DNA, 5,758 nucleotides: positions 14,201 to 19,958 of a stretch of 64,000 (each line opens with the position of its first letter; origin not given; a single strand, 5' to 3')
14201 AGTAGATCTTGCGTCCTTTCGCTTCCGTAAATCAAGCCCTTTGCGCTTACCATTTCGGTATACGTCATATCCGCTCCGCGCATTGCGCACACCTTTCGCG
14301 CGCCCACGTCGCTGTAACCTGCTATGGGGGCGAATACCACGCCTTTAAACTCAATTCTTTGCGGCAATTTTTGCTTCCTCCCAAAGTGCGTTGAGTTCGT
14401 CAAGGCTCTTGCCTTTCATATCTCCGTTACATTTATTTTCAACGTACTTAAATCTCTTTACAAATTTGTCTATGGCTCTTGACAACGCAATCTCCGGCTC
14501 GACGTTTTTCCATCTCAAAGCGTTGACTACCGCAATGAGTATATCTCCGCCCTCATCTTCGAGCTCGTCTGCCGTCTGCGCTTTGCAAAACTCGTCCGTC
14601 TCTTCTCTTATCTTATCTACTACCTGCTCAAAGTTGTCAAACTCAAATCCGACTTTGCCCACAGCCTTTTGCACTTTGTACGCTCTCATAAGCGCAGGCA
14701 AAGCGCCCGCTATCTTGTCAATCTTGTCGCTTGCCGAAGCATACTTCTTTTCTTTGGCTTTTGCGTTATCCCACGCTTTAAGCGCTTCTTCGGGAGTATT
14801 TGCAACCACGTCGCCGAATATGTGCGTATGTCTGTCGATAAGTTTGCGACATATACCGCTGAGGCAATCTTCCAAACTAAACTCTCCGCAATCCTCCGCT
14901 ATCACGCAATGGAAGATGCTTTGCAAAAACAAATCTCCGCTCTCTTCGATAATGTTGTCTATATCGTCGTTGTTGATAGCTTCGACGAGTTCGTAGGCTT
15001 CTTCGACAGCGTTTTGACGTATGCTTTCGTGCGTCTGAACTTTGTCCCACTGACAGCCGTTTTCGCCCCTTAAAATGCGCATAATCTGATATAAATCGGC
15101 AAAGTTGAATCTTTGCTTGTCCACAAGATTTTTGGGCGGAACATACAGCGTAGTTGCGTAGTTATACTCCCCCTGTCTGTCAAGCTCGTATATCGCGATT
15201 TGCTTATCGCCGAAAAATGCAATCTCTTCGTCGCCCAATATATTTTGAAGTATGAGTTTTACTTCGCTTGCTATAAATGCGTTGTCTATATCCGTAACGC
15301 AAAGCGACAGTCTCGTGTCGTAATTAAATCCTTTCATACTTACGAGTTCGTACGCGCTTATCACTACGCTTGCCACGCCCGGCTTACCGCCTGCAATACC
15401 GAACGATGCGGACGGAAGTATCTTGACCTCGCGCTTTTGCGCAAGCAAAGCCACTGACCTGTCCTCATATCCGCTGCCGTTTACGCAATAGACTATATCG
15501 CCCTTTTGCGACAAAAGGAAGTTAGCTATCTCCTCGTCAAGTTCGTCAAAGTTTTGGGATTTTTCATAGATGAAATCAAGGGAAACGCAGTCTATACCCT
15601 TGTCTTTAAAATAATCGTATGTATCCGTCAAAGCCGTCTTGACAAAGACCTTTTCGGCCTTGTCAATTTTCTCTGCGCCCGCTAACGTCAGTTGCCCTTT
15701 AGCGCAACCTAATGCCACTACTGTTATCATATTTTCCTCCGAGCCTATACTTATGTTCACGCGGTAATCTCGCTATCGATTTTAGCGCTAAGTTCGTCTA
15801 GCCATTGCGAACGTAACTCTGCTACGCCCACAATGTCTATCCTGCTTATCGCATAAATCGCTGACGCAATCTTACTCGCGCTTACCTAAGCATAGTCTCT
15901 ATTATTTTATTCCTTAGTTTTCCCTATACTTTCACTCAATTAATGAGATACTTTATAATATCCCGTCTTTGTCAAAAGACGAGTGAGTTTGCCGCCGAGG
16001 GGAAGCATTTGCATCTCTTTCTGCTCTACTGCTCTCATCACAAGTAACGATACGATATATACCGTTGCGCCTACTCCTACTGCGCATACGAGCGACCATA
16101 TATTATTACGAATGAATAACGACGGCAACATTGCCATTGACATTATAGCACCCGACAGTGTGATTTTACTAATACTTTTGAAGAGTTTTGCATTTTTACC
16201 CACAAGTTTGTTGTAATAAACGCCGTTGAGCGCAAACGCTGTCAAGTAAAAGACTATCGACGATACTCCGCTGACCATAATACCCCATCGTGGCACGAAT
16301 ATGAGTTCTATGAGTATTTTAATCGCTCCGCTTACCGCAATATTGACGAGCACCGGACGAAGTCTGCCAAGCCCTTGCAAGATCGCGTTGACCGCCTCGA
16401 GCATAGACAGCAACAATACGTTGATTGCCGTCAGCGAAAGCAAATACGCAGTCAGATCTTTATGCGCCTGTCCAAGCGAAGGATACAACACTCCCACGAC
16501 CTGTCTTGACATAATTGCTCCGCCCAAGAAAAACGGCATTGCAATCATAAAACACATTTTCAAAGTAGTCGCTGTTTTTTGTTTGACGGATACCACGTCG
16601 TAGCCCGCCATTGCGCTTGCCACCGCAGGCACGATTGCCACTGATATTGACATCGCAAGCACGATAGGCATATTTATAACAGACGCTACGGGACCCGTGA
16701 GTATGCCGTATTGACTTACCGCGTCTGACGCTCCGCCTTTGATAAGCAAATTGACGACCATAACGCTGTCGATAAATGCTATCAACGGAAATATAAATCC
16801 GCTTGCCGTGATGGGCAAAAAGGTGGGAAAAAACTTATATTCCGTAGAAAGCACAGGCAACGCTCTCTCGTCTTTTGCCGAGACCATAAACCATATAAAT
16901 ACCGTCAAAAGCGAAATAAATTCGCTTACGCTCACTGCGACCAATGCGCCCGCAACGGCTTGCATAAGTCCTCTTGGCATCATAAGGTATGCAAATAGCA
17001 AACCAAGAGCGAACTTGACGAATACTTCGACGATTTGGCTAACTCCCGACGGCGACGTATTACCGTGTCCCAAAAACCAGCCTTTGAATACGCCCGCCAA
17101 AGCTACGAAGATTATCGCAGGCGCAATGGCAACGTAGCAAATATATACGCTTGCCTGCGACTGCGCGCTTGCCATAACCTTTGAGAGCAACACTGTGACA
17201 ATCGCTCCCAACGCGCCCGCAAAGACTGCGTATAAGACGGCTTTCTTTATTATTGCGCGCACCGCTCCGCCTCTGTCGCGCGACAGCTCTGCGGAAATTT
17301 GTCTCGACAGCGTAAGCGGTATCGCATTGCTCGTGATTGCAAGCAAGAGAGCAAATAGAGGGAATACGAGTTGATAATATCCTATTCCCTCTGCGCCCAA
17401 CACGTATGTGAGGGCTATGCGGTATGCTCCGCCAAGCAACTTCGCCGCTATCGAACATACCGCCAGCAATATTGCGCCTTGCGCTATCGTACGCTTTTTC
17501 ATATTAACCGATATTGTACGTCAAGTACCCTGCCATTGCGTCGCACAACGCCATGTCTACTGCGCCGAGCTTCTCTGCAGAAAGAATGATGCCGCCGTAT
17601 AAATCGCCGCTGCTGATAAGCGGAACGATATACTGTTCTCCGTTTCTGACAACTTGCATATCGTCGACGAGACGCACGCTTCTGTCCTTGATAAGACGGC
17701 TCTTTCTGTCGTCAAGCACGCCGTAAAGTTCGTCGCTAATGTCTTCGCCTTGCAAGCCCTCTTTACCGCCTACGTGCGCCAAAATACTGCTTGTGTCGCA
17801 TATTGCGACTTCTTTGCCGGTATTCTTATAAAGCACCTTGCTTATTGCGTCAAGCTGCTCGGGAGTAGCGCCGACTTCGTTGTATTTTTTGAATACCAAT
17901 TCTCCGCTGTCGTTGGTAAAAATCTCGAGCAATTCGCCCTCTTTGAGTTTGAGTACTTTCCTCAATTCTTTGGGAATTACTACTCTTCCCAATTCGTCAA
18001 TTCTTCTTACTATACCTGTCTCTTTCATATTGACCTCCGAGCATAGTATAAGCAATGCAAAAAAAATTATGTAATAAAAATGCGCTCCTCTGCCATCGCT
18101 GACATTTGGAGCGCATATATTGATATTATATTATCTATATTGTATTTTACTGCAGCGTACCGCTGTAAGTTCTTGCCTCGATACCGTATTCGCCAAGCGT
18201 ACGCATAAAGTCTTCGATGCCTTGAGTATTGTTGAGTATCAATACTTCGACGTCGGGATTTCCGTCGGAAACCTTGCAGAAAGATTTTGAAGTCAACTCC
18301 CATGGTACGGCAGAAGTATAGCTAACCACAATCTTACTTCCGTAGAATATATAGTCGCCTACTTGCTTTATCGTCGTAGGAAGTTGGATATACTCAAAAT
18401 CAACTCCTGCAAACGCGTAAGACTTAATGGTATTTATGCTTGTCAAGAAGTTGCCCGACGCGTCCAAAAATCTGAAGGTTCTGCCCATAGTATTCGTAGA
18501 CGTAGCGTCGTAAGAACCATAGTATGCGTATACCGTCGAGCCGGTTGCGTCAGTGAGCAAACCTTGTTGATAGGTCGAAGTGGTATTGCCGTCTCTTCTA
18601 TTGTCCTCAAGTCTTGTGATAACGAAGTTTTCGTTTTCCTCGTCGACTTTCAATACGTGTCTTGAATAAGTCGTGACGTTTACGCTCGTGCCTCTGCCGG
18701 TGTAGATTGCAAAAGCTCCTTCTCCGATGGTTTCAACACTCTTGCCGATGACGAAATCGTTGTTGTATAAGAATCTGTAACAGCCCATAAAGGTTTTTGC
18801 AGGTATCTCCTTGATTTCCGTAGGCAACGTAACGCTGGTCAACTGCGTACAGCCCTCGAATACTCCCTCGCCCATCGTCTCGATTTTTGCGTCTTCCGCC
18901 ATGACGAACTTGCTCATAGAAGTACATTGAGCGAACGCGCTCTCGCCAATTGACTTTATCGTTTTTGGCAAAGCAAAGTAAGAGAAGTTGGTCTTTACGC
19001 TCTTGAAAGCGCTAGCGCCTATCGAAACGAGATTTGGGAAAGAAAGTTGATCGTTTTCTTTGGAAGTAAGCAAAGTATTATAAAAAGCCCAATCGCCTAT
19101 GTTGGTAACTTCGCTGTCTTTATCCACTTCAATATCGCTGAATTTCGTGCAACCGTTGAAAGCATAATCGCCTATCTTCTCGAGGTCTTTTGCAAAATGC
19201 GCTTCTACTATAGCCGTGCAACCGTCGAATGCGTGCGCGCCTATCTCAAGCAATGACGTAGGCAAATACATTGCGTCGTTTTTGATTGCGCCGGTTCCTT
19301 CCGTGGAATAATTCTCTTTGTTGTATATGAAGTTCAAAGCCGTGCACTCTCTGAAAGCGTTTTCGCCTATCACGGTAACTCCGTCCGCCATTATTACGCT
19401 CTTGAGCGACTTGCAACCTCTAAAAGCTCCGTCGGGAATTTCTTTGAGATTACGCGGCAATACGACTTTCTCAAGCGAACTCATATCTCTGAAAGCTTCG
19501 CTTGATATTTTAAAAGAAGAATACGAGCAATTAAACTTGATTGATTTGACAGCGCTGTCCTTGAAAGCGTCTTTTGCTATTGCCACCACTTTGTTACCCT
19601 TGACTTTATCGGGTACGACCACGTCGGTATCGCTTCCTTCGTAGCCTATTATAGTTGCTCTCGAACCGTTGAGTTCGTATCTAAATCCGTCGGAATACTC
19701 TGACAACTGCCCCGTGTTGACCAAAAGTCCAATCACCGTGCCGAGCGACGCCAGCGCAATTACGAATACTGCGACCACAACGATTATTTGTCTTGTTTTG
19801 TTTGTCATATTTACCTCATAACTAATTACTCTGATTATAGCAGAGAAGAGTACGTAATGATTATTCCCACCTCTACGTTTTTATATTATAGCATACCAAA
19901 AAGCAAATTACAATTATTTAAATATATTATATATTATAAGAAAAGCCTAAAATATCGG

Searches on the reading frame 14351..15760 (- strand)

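Call 62: search_protein_families(library=pfam, proteins=[window:14351-15760:-], max_evalue=0.001)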
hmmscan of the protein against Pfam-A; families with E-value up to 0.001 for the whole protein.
window:14351-15760:- (469 aa): 2 families
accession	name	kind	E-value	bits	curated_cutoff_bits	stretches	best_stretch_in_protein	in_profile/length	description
PF03819.22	MazG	-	7.9e-28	97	22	2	242-315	1-74/74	MazG nucleotide pyrophosphohydrolase domain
PF01503.22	PRA-PH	-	2.1e-08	34.9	21.3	0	242-278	25-61/86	Phosphoribosyl-ATP pyrophosphohydrolase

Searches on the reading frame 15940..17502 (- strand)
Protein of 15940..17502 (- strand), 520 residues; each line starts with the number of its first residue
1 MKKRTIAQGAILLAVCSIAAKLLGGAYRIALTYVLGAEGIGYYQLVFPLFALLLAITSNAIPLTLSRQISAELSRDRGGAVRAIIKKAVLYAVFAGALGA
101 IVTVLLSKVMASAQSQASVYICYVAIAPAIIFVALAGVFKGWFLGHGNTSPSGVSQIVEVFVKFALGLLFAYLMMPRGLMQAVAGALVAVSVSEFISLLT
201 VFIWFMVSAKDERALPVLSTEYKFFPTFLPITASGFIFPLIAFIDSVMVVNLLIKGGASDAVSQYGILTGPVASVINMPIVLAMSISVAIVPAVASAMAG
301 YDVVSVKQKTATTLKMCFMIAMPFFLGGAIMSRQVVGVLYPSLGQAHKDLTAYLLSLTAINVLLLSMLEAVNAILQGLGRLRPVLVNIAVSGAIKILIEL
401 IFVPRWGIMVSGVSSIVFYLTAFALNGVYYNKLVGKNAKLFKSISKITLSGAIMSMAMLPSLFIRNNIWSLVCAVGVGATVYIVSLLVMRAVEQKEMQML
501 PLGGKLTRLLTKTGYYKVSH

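Call 62: search_protein_families(library=pfam, proteins=[window:15940-17502:-], max_evalue=0.001)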
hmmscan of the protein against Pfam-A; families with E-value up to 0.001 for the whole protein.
window:15940-17502:- (520 aa): 2 families
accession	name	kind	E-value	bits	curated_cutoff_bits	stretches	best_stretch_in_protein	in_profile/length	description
PF01943.22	Polysacc_synt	-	1.2e-20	74.5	28.2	1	7-297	2-273/274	Polysaccharide biosynthesis protein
PF03023.19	MurJ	-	0.00077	18.6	27.4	0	277-460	243-429/451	Lipid II flippase MurJ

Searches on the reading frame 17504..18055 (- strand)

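Call 62: search_protein_families(library=pfam, proteins=[window:17504-18055:-], max_evalue=0.001)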
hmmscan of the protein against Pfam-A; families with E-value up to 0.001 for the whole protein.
window:17504-18055:- (183 aa): 2 families
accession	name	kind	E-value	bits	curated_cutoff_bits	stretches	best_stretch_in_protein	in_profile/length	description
PF15714.11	SpoVT_C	-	3e-13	50.4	27.5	1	72-178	10-123/128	Stage V sporulation protein T C-terminal, transcription factor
PF04014.23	MazE_antitoxin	-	5.8e-10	39.4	24.7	1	16-58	1-43/48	Antidote-toxin recognition MazE, bacterial antitoxin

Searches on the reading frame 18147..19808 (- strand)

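Call 62: search_protein_families(library=pfam, proteins=[window:18147-19808:-], max_evalue=0.001)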
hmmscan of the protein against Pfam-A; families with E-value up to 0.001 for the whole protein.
window:18147-19808:- (553 aa): 2 families
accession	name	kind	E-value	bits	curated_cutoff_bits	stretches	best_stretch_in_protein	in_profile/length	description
PF13306.12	LRR_5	-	5.1e-59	198.1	27.7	4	262-367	2-99/127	BspA type Leucine rich repeat region (6 copies)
PF13855.12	LRR_8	-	6.6e-09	35.8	27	0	100-137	15-53/61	Leucine rich repeat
